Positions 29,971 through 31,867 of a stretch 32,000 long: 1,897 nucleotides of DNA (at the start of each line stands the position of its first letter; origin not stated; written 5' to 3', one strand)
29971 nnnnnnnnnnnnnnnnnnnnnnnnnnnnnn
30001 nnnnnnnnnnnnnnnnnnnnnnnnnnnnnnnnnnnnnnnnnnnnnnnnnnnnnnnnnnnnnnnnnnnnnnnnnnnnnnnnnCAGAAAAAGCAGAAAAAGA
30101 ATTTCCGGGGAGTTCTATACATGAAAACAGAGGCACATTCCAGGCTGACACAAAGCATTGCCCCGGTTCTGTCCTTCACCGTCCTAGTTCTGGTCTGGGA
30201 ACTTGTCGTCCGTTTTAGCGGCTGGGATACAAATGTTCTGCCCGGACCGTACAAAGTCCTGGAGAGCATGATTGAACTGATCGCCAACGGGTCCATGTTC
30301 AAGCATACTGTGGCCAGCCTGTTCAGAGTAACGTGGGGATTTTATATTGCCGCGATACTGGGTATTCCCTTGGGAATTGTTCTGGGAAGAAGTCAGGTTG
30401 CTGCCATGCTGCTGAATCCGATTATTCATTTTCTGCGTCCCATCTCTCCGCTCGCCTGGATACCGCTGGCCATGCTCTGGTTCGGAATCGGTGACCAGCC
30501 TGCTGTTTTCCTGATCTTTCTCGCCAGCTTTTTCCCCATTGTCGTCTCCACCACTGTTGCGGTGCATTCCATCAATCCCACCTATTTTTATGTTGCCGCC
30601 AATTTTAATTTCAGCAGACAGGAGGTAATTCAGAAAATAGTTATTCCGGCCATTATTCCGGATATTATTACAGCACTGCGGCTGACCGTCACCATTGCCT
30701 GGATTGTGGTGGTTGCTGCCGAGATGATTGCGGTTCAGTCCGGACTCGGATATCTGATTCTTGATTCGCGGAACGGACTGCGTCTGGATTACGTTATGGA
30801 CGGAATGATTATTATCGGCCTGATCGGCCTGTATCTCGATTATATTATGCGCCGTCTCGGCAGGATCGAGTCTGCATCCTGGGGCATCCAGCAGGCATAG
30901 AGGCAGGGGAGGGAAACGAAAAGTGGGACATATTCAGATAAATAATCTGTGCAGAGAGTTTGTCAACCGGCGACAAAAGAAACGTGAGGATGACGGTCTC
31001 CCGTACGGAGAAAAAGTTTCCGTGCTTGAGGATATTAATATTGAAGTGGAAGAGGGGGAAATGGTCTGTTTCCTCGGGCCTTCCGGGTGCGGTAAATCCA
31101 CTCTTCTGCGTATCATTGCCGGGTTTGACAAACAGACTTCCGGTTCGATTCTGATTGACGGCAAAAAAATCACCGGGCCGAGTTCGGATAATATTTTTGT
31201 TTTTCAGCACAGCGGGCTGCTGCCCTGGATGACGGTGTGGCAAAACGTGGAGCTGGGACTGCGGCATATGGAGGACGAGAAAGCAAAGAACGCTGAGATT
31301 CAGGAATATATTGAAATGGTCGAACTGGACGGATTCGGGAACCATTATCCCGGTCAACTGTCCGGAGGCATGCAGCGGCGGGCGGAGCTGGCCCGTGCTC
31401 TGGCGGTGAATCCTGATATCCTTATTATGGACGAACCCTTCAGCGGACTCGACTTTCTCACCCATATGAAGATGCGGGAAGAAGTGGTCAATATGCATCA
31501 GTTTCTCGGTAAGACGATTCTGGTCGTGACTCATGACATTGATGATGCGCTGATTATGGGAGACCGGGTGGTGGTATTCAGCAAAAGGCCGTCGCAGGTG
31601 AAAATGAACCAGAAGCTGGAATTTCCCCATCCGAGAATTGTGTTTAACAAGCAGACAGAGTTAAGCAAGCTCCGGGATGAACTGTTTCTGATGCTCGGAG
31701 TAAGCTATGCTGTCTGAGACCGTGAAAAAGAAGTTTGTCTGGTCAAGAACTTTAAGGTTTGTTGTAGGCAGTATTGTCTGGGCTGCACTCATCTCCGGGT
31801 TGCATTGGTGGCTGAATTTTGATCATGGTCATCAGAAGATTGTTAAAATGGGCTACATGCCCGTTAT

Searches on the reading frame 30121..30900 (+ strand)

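Call 83: search_protein_families(library=pfam, proteins=[window:30121-30900:+], max_evalue=0.0001)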
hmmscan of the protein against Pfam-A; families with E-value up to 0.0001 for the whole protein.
window:30121-30900:+ (259 aa): 1 family
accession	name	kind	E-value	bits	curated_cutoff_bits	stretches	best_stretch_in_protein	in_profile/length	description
PF00528.27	BPD_transp_1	-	8.2e-19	68.5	26.4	1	81-244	1-176/184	Binding-protein-dependent transport system inner membrane component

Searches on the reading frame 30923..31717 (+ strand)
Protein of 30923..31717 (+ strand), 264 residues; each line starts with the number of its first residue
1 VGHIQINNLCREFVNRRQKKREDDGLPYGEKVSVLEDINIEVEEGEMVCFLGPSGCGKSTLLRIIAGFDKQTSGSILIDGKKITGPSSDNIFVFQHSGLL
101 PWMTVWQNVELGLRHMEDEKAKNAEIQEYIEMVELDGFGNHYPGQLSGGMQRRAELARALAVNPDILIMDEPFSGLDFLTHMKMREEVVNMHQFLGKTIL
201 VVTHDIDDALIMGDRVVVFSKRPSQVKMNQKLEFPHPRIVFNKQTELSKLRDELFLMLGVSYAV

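Call 83: search_protein_families(library=pfam, proteins=[window:30923-31717:+], max_evalue=0.0001)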
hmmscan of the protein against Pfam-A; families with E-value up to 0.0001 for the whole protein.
window:30923-31717:+ (264 aa): 2 families
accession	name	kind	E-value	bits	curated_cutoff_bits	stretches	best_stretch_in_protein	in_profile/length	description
PF00005.33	ABC_tran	-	2.8e-34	119.1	25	1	35-173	1-136/137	ABC transporter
PF13304.12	AAA_21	-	4.1e-08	34.1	27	0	129-205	221-299/304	AAA domain, putative AbiEii toxin, Type IV TA system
